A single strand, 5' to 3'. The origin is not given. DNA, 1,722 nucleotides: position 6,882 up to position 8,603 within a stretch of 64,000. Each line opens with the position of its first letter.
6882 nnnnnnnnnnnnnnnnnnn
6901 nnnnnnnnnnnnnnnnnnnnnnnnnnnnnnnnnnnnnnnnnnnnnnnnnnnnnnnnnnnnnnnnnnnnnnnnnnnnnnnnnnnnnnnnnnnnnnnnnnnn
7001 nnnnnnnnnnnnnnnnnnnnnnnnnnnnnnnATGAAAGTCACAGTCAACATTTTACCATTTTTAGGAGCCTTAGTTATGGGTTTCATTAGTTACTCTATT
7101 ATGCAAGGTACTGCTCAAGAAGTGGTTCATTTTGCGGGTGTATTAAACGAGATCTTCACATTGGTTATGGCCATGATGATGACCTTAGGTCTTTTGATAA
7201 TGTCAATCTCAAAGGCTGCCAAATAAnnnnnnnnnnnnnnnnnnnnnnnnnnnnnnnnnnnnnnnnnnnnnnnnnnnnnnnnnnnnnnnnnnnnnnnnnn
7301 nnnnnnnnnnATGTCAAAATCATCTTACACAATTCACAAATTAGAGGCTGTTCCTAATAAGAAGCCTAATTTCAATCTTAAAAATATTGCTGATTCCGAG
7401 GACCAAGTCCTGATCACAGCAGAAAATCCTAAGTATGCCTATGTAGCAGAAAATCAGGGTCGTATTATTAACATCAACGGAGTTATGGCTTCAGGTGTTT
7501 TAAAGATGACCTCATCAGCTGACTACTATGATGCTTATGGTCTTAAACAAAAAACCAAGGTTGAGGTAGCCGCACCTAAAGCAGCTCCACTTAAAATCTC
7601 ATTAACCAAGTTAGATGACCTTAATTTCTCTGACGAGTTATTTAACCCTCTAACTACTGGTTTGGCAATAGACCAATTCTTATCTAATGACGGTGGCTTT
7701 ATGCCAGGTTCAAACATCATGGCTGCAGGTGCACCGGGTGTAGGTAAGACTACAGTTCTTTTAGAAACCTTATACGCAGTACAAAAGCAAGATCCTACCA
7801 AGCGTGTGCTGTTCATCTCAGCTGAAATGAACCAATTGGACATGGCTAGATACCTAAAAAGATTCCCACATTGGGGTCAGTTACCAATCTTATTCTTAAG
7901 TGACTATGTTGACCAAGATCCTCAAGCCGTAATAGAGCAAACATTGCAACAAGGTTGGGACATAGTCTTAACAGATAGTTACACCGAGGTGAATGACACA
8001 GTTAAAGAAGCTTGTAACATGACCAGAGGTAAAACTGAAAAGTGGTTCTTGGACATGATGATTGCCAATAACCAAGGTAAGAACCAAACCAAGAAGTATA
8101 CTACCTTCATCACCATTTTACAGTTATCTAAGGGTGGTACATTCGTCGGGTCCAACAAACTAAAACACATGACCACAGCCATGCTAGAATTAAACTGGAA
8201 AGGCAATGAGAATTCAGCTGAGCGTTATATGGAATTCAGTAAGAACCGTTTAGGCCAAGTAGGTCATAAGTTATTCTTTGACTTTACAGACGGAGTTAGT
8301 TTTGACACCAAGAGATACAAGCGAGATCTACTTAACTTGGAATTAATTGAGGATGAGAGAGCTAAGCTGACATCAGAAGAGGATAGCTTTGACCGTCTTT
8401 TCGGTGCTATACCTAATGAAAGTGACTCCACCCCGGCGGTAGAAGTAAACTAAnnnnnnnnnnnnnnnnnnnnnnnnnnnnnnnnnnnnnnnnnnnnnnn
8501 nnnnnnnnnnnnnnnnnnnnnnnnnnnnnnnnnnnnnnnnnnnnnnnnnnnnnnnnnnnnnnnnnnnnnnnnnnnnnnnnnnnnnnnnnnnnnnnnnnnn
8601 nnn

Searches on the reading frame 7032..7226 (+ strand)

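Call 61: search_protein_families(library=pfam, proteins=[window:7032-7226:+], max_evalue=1)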
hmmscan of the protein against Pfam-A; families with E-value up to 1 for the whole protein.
window:7032-7226:+ (64 aa): 1 family
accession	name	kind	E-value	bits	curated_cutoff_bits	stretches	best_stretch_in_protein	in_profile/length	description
PF07099.16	DUF1361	-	0.17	12.2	25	1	2-54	71-123/169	Protein of unknown function (DUF1361)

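Call 62: search_protein_families(library=phrogs, proteins=[window:7032-7226:+], max_evalue=0.1)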
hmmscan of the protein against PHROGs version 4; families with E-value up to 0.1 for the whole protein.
window:7032-7226:+ (64 aa): 0 families

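Call 115: search_protein_families(library=ncbifam, proteins=[window:7032-7226:+], max_evalue=0.1)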
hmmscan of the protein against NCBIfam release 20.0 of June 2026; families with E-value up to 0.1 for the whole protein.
window:7032-7226:+ (64 aa): 1 family
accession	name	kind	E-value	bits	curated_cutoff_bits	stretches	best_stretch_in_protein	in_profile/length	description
NF009255.0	PRK12612.1-3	equivalog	0.013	16.2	112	1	13-53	48-90/92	putative monovalent cation/H+ antiporter subunit F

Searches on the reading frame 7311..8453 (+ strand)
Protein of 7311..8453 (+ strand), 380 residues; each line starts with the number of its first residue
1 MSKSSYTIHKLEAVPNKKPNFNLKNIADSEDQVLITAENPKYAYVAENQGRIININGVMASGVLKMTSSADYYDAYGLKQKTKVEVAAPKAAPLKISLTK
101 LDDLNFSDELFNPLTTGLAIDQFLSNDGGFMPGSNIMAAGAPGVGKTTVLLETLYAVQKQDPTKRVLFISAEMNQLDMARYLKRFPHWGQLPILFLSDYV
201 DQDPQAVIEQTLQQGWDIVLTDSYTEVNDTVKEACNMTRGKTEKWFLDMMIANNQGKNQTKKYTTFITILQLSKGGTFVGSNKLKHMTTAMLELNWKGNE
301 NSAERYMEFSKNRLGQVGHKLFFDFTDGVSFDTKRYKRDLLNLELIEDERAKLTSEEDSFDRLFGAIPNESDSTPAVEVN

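Call 12: search_protein_families(library=pfam, proteins=[window:7311-8453:+], max_evalue=0.01)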
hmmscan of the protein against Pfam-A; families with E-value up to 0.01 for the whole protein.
window:7311-8453:+ (380 aa): 9 families
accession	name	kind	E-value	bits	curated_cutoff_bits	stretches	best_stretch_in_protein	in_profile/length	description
PF06745.19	ATPase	-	5.7e-08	32.8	26.6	1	120-185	8-70/231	KaiC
PF13481.12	AAA_25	-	6e-06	26.4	27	1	128-195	27-108/195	AAA domain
PF13479.12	AAA_24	-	1.1e-05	25.8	27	1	135-239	4-89/195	AAA domain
PF25199.1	nSTAND_NTPase5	-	3.2e-05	24.2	34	1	134-210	42-118/145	Novel STAND NTPase 5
PF03796.21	DnaB_C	-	4.8e-05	23.3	27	1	128-179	14-64/255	DnaB-like helicase C terminal domain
PF04851.21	ResIII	-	0.0018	18.7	22.5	1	135-180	25-70/164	Type III restriction enzyme, res subunit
PF13191.12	AAA_16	-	0.0082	17.1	32.6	0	134-183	25-64/167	AAA ATPase domain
PF07088.17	GvpD_P-loop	-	0.0091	16.3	24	0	132-177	9-51/189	GvpD gas vesicle protein, P-loop domain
PF09848.15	SLFN-g3_helicase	-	0.0099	15.6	24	0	137-174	5-42/354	Schlafen group 3, DNA/RNA helicase domain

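Call 16: search_protein_families(library=phrogs, proteins=[window:7311-8453:+], max_evalue=0.001)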
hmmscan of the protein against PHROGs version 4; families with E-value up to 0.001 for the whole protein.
window:7311-8453:+ (380 aa): 5 families
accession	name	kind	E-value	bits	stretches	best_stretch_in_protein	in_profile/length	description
phrog_19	-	DNA, RNA and nucleotide metabolism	3e-09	37.3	1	71-175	293-393/621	DnaB-like replicative helicase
phrog_26214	-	unknown function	3.1e-06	27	1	127-326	49-233/420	-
phrog_97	-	other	3.6e-05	24.1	1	112-234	48-156/506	UvsX-like recombinase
phrog_243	-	DNA, RNA and nucleotide metabolism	5.1e-05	23.3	1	117-179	19-76/273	DnaB-like replicative helicase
phrog_239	-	DNA, RNA and nucleotide metabolism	8.7e-05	22.6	1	128-182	353-406/801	DNA primase/helicase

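Call 19: search_dna_similar(query=window:7311-8453:+, collection=phages, mode=protein, max_rows=15)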
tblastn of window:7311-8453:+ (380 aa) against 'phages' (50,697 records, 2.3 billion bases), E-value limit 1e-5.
Records with a match: 7; places in all: 7; records where one place covers at least 80% of the query: 0.
Best place of each record, by identity: <60% 7.
By first word of the organism name: Listeria 4; Bacteriophage 2; uncultured 1.
By host as written in the record: Listeria monocytogenes 4; - 3.
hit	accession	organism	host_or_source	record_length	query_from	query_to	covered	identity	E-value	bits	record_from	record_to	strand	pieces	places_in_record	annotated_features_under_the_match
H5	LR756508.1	uncultured phage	metagenomic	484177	96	357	69%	35.4%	8e-42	162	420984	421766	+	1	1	record has no annotation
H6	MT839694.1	Bacteriophage sp.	human fecal samples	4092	90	327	63%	24.6%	2e-7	59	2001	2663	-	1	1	record has no annotation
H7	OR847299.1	Listeria phage LM 4-11-1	Listeria monocytogenes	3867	128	327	53%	28.4%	3e-6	55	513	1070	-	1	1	record has no annotation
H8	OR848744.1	Listeria phage LM 4-14-1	Listeria monocytogenes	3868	128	327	53%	28.4%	3e-6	55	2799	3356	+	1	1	record has no annotation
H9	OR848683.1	Listeria phage LM 4-14-1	Listeria monocytogenes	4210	128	327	53%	28.4%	3e-6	55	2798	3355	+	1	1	record has no annotation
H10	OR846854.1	Listeria phage LM 4-11-1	Listeria monocytogenes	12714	128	327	53%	28.4%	4e-6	55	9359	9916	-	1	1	record has no annotation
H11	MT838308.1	Bacteriophage sp.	human fecal samples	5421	100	327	60%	23.9%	1e-6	57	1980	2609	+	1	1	record has no annotation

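Call 20: get_annotated_region(hit=H5, flank=10000)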
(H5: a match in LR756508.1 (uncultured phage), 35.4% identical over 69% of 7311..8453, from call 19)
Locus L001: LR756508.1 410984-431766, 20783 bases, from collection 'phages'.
description: uncultured phage genome assembly, chromosome: 1.
organism: uncultured phage (NCBI taxid 278008)
taxonomy: Viruses; environmental samples
host: -; source: metagenomic; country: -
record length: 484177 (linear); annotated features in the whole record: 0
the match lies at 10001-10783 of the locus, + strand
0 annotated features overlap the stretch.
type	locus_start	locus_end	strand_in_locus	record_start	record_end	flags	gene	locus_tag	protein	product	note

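Call 35: find_related_loci(query=window:7311-8453:+, collection=viral_contigs, flank=10000)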
Query window:7311-8453:+ (380 aa) in viral_contigs; peptide patterns used: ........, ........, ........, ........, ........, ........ (x = any residue, [..] = any of these).
11 stretches matched a pattern; 5 encode a relative of the query (tblastn E <= 1e-3); 5 distinct loci.
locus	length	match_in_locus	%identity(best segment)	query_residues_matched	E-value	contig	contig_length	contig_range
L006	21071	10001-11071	69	1-365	4e-170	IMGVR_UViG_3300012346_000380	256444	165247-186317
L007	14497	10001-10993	68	28-369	4e-156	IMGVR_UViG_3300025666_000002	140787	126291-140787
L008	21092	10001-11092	58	7-377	1e-138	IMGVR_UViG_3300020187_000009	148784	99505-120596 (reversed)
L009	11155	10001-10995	68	39-378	3e-125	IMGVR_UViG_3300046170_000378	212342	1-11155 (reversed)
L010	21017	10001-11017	61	27-377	3e-144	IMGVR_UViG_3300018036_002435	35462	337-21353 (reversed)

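Call 42: find_related_loci(query=A1, collection=metagenome_contigs, flank=10000)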
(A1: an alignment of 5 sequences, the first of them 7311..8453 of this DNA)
Query A1 (380 aa) in metagenome_contigs; peptide patterns used: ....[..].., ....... (x = any residue, [..] = any of these).
600 stretches matched a pattern (row limit reached: there are more); 442 encode a relative of the query (tblastn E <= 1e-3); the best 80 are kept; 80 distinct loci.
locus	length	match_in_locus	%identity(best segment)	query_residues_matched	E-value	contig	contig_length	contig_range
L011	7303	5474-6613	99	1-380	0e+0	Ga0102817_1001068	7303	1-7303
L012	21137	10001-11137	96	1-380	0e+0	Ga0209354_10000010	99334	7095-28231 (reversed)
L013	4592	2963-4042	76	1-376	0e+0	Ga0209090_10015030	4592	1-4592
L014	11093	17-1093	76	1-376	0e+0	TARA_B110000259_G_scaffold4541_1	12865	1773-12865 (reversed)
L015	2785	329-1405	75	1-376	0e+0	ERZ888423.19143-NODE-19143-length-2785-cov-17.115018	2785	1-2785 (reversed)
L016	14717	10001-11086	73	1-380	1e-180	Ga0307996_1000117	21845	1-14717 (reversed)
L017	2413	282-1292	78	33-380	0e+0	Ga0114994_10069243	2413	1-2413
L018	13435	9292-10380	74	1-380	2e-179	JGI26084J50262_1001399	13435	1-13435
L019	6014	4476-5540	75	1-372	0e+0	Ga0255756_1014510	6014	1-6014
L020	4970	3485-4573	75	1-380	2e-179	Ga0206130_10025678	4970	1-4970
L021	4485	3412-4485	72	1-375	2e-180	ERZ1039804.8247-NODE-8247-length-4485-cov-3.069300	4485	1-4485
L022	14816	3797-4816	74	29-379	1e-174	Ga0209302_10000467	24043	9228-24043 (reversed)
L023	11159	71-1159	72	1-380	1e-172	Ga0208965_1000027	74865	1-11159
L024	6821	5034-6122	72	1-380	1e-173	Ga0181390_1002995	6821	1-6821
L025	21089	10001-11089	72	1-380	1e-172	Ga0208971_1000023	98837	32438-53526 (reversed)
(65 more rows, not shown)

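Call 87: search_solved_structures(query=A1, max_evalue=0.01)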
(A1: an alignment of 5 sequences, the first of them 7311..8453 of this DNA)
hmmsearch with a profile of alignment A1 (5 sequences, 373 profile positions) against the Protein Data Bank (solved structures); distinct sequences matched with E-value up to 0.01: 5.
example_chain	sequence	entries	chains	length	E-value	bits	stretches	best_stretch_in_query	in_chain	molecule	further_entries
5lkm_A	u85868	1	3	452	1.4e-07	33.8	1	102-159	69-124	DNA repair protein RadA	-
8rxc_D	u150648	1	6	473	1.6e-07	33.6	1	102-159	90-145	DNA repair protein RadA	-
3cmt_A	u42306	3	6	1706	3.5e-05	26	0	114-160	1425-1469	Protein recA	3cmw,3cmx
3cmv_A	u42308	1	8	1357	0.00027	23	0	114-160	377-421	Protein recA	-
4nmn_A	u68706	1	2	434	0.00044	22.3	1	114-162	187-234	Replicative DNA helicase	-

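Call 115: search_protein_families(library=ncbifam, proteins=[window:7311-8453:+], max_evalue=0.1)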
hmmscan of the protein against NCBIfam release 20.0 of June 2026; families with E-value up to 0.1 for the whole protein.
window:7311-8453:+ (380 aa): 12 families
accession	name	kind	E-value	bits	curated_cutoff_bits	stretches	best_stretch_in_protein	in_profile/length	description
TIGR00416.1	sms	equivalog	5.6e-10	38.5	403.05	1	127-323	88-270/454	DNA repair protein RadA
TIGR03600.1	phage_DnaB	exception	0.00013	21.1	498.65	1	111-182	174-242/421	phage replicative helicase, DnaB family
TIGR00665.1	DnaB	equivalog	0.00021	20.2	385.25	1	94-179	158-240/435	replicative DNA helicase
NF006799.0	PRK09302.1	equivalog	0.00026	19.7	408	1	117-182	258-320/515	circadian clock protein KaiC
NF005852.0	PRK07773.1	equivalog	0.0014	17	780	1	91-180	177-263/886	replicative DNA helicase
NF006306.0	PRK08506.1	equivalog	0.0019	16.9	596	1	127-179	186-236/472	replicative DNA helicase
NF045934.1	MSC_0618_beta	exception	0.0023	16.8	570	1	51-171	63-176/451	MSC_0618 family F1-like ATPase beta subunit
NF040583.1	dnaB_SPI-7_type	exception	0.0057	15.7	655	1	99-177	162-238/434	SPI-7-type island replicative DNA helicase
NF010248.0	PRK13695.1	equivalog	0.016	14.9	156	1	135-160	5-30/180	NTPase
TIGR02237.1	recomb_radB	equivalog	0.021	14.7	172.4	0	138-327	17-206/210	DNA repair and recombination protein RadB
NF004629.0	PRK05973.1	equivalog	0.032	13.2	156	1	130-184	61-113/237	DNA helicase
TIGR03881.1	KaiC_arch_4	hypoth_equivalog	0.076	12.7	247.8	0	120-185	10-71/231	KaiC domain-containing protein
